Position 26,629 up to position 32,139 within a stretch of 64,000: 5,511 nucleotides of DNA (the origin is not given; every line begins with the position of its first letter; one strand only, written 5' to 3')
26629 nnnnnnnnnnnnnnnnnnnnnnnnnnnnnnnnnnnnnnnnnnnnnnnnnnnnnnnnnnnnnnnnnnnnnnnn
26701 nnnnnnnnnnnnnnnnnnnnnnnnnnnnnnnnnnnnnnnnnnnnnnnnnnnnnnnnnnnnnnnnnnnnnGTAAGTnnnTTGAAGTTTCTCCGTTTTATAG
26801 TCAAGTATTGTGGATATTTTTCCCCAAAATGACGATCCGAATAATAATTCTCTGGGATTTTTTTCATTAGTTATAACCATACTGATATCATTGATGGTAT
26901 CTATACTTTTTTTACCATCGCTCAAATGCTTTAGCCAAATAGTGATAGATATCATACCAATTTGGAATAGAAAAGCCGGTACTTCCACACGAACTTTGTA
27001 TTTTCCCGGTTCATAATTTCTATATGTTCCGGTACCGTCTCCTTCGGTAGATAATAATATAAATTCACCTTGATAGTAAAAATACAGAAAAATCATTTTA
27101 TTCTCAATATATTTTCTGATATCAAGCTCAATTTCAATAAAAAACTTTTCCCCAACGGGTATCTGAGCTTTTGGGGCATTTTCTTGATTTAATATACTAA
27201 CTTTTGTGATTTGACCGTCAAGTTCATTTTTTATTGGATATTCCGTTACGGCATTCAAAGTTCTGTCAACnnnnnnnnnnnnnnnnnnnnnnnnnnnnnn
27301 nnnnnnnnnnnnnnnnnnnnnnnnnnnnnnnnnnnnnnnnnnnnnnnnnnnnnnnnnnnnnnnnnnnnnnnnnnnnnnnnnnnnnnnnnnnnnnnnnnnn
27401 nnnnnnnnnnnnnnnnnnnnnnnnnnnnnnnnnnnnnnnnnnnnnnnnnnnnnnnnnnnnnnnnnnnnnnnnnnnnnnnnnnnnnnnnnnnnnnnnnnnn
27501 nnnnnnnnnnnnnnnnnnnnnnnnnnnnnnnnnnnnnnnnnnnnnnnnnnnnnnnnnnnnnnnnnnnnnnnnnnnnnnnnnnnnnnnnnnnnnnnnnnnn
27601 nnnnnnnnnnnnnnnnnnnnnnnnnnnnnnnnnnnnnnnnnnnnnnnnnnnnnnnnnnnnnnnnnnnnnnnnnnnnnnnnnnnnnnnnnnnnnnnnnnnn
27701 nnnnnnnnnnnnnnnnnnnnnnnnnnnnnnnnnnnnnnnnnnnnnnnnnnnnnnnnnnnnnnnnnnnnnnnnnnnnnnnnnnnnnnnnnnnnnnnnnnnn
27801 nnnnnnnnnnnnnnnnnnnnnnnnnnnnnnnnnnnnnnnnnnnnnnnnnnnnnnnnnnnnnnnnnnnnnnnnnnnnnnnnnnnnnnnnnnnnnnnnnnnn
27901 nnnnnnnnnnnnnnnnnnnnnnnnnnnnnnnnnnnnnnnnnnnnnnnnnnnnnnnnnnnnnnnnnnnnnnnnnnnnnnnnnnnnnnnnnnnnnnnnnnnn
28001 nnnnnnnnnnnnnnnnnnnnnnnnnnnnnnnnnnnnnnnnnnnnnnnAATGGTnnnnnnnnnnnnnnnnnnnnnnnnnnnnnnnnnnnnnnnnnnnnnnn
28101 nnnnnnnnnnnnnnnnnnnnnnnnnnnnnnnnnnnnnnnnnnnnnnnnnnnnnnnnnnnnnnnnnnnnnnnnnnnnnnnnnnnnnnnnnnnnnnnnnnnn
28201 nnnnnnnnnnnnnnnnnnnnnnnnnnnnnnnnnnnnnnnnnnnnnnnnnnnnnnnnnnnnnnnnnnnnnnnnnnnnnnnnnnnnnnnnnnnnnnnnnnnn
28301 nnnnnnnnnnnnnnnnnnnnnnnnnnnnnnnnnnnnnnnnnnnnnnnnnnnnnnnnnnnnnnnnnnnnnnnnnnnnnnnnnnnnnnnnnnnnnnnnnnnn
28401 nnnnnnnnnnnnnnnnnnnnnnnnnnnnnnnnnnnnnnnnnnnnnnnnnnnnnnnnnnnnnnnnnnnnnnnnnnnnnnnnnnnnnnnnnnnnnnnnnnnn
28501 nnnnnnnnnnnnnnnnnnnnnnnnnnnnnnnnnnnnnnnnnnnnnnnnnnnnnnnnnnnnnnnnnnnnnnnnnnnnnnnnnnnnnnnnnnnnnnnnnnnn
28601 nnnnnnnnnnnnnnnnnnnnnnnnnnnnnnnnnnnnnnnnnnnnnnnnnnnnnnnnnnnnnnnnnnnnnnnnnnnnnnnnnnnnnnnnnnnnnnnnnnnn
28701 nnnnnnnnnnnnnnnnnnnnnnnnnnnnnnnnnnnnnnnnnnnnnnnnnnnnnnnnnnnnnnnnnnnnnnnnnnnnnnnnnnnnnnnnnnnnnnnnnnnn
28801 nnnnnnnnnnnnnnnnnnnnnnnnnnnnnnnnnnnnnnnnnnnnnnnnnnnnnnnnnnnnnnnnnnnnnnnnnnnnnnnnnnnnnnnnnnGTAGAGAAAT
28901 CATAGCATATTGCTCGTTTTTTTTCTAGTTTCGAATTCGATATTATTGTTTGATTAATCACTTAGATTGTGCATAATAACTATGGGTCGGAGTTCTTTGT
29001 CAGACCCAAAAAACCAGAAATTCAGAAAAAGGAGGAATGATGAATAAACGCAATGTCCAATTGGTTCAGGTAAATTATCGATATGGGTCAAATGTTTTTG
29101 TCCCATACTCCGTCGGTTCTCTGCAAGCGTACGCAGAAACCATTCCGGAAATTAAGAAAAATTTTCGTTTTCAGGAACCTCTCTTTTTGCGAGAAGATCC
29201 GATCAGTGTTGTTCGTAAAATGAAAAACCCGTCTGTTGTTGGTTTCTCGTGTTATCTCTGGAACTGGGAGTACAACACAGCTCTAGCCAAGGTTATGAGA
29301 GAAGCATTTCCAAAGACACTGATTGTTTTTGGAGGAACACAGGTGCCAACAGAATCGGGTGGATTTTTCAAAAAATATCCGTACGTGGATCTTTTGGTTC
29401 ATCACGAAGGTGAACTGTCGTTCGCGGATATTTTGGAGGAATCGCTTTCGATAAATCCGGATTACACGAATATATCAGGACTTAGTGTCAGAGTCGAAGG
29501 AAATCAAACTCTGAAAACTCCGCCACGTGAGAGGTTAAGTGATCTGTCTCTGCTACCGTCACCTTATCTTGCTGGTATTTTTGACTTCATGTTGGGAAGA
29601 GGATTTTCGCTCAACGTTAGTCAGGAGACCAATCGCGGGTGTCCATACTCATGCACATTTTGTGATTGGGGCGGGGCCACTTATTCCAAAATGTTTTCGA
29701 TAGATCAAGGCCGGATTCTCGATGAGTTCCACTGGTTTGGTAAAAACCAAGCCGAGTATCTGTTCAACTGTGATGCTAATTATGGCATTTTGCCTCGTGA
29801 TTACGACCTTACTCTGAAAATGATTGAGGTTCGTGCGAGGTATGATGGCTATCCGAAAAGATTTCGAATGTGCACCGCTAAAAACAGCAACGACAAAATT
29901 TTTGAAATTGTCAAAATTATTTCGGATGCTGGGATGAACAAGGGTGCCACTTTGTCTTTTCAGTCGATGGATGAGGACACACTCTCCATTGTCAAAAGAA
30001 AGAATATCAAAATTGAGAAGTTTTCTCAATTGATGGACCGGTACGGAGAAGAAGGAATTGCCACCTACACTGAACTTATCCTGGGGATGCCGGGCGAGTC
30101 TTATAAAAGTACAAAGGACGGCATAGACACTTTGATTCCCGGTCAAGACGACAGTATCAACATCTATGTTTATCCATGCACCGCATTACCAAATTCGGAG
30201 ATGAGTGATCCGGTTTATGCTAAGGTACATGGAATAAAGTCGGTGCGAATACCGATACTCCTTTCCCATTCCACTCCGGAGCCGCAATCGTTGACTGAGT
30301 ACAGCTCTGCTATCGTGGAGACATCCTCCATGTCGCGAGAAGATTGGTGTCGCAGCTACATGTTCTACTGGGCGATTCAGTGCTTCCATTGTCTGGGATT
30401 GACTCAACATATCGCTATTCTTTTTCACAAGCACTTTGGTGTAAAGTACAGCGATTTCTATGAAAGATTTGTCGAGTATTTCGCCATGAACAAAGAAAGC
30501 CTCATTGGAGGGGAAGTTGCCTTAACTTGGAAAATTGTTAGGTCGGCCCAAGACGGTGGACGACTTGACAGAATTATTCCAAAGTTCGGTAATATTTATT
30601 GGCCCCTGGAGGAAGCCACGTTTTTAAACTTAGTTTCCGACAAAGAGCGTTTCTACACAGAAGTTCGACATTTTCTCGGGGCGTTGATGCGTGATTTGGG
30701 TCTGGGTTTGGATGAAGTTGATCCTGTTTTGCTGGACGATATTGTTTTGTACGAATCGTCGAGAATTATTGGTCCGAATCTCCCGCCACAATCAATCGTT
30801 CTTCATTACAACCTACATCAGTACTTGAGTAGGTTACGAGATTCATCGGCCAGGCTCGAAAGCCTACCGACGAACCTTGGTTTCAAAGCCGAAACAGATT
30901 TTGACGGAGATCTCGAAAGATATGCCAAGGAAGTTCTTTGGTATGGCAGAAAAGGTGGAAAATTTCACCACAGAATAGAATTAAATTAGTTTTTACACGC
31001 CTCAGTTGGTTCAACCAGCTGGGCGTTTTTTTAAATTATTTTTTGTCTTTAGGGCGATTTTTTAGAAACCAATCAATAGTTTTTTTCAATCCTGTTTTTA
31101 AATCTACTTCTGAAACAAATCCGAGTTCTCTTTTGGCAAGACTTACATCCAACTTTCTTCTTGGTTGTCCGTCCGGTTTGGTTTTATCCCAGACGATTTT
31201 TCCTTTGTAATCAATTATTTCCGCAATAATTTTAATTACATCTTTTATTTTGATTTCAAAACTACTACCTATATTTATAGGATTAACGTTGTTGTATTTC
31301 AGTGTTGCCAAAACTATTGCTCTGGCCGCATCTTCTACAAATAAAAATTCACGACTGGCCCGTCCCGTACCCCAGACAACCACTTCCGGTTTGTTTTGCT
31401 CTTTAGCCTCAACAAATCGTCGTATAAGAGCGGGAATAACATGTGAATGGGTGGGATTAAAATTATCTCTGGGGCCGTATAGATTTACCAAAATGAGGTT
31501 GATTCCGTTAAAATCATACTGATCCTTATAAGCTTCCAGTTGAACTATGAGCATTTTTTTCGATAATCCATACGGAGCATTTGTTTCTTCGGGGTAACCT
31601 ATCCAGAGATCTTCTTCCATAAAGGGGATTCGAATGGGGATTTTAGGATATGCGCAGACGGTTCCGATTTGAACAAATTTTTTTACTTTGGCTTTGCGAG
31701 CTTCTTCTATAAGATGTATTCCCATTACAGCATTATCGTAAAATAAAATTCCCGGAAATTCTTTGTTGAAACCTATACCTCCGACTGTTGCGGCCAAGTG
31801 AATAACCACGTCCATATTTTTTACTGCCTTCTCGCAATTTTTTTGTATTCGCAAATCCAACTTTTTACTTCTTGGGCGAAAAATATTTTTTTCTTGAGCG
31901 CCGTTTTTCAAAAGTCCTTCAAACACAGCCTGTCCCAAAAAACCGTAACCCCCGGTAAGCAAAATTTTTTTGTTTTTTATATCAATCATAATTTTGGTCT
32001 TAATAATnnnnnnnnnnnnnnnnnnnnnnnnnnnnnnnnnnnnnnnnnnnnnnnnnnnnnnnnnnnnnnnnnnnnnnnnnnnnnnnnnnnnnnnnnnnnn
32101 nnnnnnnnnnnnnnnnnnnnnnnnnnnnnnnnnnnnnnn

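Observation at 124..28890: A glycan island with an exceptional density of methyltransferases and fused methyltransferase-glycosyltransferase enzymes, next to a Wzm/Wzt exporter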

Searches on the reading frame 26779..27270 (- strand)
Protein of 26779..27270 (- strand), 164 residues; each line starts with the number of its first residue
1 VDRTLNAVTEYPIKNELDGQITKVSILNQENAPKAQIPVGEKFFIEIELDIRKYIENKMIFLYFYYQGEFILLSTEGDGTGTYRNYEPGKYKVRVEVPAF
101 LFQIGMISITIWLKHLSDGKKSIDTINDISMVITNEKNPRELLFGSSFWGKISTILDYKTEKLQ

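Call 31: predict_structure(alignment_id=A1)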
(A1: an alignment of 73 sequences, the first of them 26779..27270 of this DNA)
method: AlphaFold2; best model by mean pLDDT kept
length: 164 residues; sequences in the alignment: 73
mean_pLDDT: 89.0   pTM: 0.86
mean pLDDT of the five models: 89.0, 88.0, 87.2, 86.0, 85.2
residues with pLDDT >= 90: 114; 70-90: 34; 50-70: 13; < 50: 3
segments of 3 or more residues with pLDDT < 50: none
pLDDT, mean of each block of 10 residues (from residue 1): 73 95 97 94 98 95 92 89 93 96 92 84 91 85 61 86 92
secondary structure, 60 per line:
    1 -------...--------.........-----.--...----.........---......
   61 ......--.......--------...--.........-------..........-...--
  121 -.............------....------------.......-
elements in order: E8-10 E19-27 E36-38 E43-51 E55-66 E69-75 E84-86 E89-97 E105-114 E122-134 H141-144 E157-163

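Call 33: fold_search(model_id=the predicted structure, library=pdb)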
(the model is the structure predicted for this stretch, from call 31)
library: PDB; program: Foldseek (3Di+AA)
matches with E <= 10: 1776; with E <= 0.001: 66
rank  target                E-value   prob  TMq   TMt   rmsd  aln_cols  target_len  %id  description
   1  8dky_A                1.5e-07  1.00  0.67  0.76  11.6       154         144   14  Crystal structure of the Aquifex aeolicus Wzt Carbohydrate Binding Domain bound to 3-O-methyl-D-mannose (released 2022-09-21)
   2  6o14_B                4.0e-07  1.00  0.67  0.77  11.5       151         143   14  Crystal structure of the Aquifex aeolicus Wzt Carbohydrate Binding Domain (released 2020-01-15)
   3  5hno_A                5.9e-07  1.00  0.64  0.64   6.7       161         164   15  The structure of the kdo-capped saccharide binding subunit of the O-12 specific ABC transporter, Wzt (released 2016-03-09)
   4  6o14_A                7.3e-07  1.00  0.67  0.75  11.6       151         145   14  Crystal structure of the Aquifex aeolicus Wzt Carbohydrate Binding Domain (released 2020-01-15)
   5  5hno_B                7.7e-07  1.00  0.63  0.61   4.4       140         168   14  The structure of the kdo-capped saccharide binding subunit of the O-12 specific ABC transporter, Wzt (released 2016-03-09)
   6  8dku_A                1.1e-06  1.00  0.67  0.30  12.2       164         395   14  CryoEM structure of the A. aeolicus WzmWzt transporter bound to the native O antigen (released 2022-09-21)
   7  8dne_C                1.2e-06  1.00  0.58  0.27   6.0       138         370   14  CryoEM structure of the A.aeolicus WzmWzt transporter bound to ATP (released 2022-09-21)
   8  8dl0_A                1.4e-06  1.00  0.66  0.30   4.1       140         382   16  CryoEM structure of the nucleotide-free and open channel A.aeolicus WzmWzt transporter (released 2022-09-21)
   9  5hno_C                1.5e-06  1.00  0.54  0.53   5.9       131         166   14  The structure of the kdo-capped saccharide binding subunit of the O-12 specific ABC transporter, Wzt (released 2016-03-09)
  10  5hnp_A                2.4e-06  1.00  0.63  0.64   4.3       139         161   14  The structure of the kdo-capped saccharide binding subunit of the O-12 specific ABC transporter, Wzt (released 2016-03-09)
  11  8dl0_C                4.1e-06  1.00  0.67  0.31  12.1       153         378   14  CryoEM structure of the nucleotide-free and open channel A.aeolicus WzmWzt transporter (released 2022-09-21)
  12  7k2t_C                5.1e-06  1.00  0.61  0.28  12.0       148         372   16  Mg2+/ATP-bound structure of the full-length WzmWzt O antigen ABC transporter in lipid nanodiscs (released 2021-01-13)
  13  5hnp_B                1.2e-05  1.00  0.54  0.53   5.5       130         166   15  The structure of the kdo-capped saccharide binding subunit of the O-12 specific ABC transporter, Wzt (released 2016-03-09)
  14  8dne_A                1.4e-05  1.00  0.57  0.27   6.0       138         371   14  CryoEM structure of the A.aeolicus WzmWzt transporter bound to ATP (released 2022-09-21)
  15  1ft0_A                1.5e-05  1.00  0.55  0.68   4.3       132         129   14  CRYSTAL STRUCTURE OF TRUNCATED HUMAN RHOGDI K113A MUTANT (released 2001-05-02)
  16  2r5o_B                1.5e-05  1.00  0.57  0.57   5.3       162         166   10  Crystal structure of the C-terminal domain of wzt (released 2007-12-25)
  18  2r5o_A                2.3e-05  1.00  0.57  0.56   4.8       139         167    6  Crystal structure of the C-terminal domain of wzt (released 2007-12-25)
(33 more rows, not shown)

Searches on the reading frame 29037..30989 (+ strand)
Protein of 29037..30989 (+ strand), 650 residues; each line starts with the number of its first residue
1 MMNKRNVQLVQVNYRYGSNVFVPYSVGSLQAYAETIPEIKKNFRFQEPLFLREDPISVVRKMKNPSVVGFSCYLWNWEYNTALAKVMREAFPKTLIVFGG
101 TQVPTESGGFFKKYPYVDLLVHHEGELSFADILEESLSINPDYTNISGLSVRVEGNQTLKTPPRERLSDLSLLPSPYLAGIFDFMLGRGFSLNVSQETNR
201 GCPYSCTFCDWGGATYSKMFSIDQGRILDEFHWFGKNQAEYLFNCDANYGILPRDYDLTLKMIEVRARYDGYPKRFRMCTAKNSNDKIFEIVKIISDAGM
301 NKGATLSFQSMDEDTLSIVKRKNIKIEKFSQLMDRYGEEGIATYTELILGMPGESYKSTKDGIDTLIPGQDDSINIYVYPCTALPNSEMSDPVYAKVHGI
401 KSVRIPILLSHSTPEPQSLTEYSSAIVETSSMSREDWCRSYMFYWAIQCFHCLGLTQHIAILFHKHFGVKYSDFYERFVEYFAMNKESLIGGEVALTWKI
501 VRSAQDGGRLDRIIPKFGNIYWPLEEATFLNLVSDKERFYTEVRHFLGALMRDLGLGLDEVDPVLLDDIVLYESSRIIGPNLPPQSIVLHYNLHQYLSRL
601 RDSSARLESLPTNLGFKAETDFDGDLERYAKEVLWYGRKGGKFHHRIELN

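Call 5: search_protein_families(library=pfam, proteins=[window:29037-30989:+], max_evalue=0.01)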
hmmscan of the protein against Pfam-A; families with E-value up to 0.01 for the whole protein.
window:29037-30989:+ (650 aa): 2 families
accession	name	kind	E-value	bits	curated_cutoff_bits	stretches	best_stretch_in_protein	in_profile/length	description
PF04055.27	Radical_SAM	-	1.5e-10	41.9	29.5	1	199-360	4-160/166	Radical SAM superfamily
PF02310.24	B12-binding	-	4.6e-06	26.9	32.1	1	53-132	41-120/121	B12 binding domain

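Call 10: search_protein_families(library=ncbifam, proteins=[window:29037-30989:+], max_evalue=0.01)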
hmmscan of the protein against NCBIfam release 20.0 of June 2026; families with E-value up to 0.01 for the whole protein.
window:29037-30989:+ (650 aa): 18 families
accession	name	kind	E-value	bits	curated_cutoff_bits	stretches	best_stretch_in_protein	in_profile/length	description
NF033712.0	B12_rSAM_KedN5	subfamily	7.5e-87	292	700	1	22-404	16-400/624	KedN5 family methylcobalamin-dependent radical SAM C-methyltransferase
TIGR03471.1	HpnJ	equivalog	3.5e-16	59.1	577.6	1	79-370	83-366/472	hopanoid biosynthesis associated radical SAM protein HpnJ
TIGR03975.1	rSAM_ocin_1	subfamily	5.1e-16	58.3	281.85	1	63-236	127-307/606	RiPP maturation radical SAM C-methyltransferase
NF038361.1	rSAM_Sden_1168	equivalog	1.9e-15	56.4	575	1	66-390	142-470/560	Sden_1168 family B12-binding radical SAM P-methyltransferase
NF050148.1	rSAM_ApyD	equivalog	1e-14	53.9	750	1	63-364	73-361/645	RiPP biosynthesis radical SAM protein ApyD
TIGR02026.1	BchE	equivalog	1.3e-11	44.1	481.35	1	63-245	62-245/497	magnesium-protoporphyrin IX monomethyl ester anaerobic oxidative cyclase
TIGR04479.1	bcpD_PhpK_rSAM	subfamily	1.8e-11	43.1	600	1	188-366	236-406/504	PhpK family radical SAM P-methyltransferase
TIGR04013.1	B12_SAM_MJ_1487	hypoth_equivalog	3.6e-09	35.9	251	1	55-210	34-168/382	TIGR04013 family B12-binding domain/radical SAM domain-containing protein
TIGR00089.1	TIGR00089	subfamily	9.9e-07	27.9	251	1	200-395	147-345/429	MiaB/RimO family radical SAM methylthiotransferase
TIGR04367.1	HpnR_B12_rSAM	equivalog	1.6e-06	26.9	650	1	57-211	54-205/490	hopanoid C-3 methylase HpnR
TIGR04072.2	rSAM_ladder_B12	equivalog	3.2e-06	26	360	1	170-366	159-346/443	lipid biosynthesis B12-binding/radical SAM protein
TIGR04428.1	B12_rSAM_trp_MT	equivalog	4.9e-06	25.2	500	1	198-421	221-447/558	tryptophan 2-C-methyltransferase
TIGR04385.1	B12_rSAM_cofa1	equivalog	1.9e-05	24.1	450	1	85-363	91-358/438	B12 lower ligand biosynthesis radical SAM protein BzaD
TIGR04014.1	B12_SAM_MJ_0865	equivalog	0.00019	20.4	360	1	116-211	89-178/434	methyl-coenzyme M reductase glutamine C-methyltransferase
TIGR04190.1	B12_SAM_Ta0216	equivalog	0.00079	18.1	500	0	82-152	98-168/554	TIGR04190 family B12-binding domain/radical SAM domain protein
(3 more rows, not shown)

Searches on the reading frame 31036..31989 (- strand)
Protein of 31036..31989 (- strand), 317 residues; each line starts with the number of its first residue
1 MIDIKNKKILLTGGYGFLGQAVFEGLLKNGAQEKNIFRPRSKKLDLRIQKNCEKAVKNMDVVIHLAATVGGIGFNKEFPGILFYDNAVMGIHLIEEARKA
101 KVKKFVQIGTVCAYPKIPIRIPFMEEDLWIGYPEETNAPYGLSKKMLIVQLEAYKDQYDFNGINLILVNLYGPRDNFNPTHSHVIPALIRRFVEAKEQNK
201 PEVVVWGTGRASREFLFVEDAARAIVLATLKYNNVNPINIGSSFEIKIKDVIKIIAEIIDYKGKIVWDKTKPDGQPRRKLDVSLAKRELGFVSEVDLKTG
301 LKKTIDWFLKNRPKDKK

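Call 5: search_protein_families(library=pfam, proteins=[window:31036-31989:-], max_evalue=0.01)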
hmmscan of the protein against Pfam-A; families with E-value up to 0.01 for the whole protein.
window:31036-31989:- (317 aa): 7 families
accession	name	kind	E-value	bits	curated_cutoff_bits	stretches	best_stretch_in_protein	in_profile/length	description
PF01370.27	Epimerase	-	4.3e-53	180.6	20.9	1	9-241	1-240/240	NAD dependent epimerase/dehydratase family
PF16363.11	GDP_Man_Dehyd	-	6.8e-24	85.4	27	1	43-304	58-332/332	GDP-mannose 4,6 dehydratase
PF01073.25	3Beta_HSD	-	5.3e-06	26.1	22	1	11-230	2-230/280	3-beta hydroxysteroid dehydrogenase/isomerase family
PF13460.12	NAD_binding_10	-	5.8e-05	23.5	27.2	1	43-125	45-113/184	NAD(P)H-binding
PF07993.18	NAD_binding_4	-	0.00048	19.8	20.1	0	11-37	1-27/258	Male sterility protein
PF02719.21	Polysacc_synt_2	-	0.0011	18.7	20.2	0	45-110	62-128/293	Polysaccharide biosynthesis protein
PF04321.23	RmlD_sub_bind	-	0.0022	17.6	27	1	8-67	2-60/287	RmlD substrate binding domain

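Call 20: search_protein_families(library=ncbifam, proteins=[window:31036-31989:-], max_evalue=0.00001)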
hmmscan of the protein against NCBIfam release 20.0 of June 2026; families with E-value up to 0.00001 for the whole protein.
window:31036-31989:- (317 aa): 13 families
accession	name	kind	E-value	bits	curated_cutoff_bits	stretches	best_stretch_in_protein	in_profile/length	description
NF047922.1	GDPFucSynFcl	equivalog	6.9e-79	265.5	500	1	5-312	1-305/308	GDP-L-fucose synthase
TIGR01181.1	dTDP_gluc_dehyt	equivalog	1.8e-27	96.3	365.1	1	45-313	58-316/321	dTDP-glucose 4,6-dehydratase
TIGR04180.1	EDH_00030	hypoth_equivalog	1.1e-22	80.5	475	1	45-271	57-268/297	NAD-dependent 4,6-dehydratase LegB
NF011728.1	PRK15181.1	equivalog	2.8e-19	69.3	760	1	44-310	76-339/348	Vi polysaccharide biosynthesis UDP-N-acetylglucosaminuronic acid C-4 epimerase TviC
TIGR01179.1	galE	equivalog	2.8e-19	69.1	262.3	1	57-311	69-328/332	UDP-glucose 4-epimerase GalE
NF007490.0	PRK10084.1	subfamily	3.9e-17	62.3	649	1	136-312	163-338/361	dTDP-glucose 4,6-dehydratase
NF007582.0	PRK10217.1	equivalog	1.1e-14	54.3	698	1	135-312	155-335/355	dTDP-glucose 4,6-dehydratase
NF042422.1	oxyalk_red_OleD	equivalog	1.3e-13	51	580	1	8-228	2-214/329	2-alkyl-3-oxoalkanoate reductase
TIGR02197.1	heptose_epim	equivalog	1.5e-09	37.5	274.6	1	51-268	58-269/316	ADP-glyceromanno-heptose 6-epimerase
TIGR03466.1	HpnA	hypoth_equivalog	2.8e-08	33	367.65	1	8-112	2-115/327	hopanoid-associated sugar epimerase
NF007956.0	PRK10675.1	subfamily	2.7e-07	30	394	1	57-150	72-159/338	UDP-glucose 4-epimerase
NF042423.1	oxyalk_red_Shew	equivalog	3.3e-07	29.7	580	1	4-252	6-244/331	2-alkyl-3-oxoalkanoate reductase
TIGR02622.1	CDP_4_6_dhtase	equivalog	2.8e-06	26.7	278.45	0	238-310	255-332/352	CDP-glucose 4,6-dehydratase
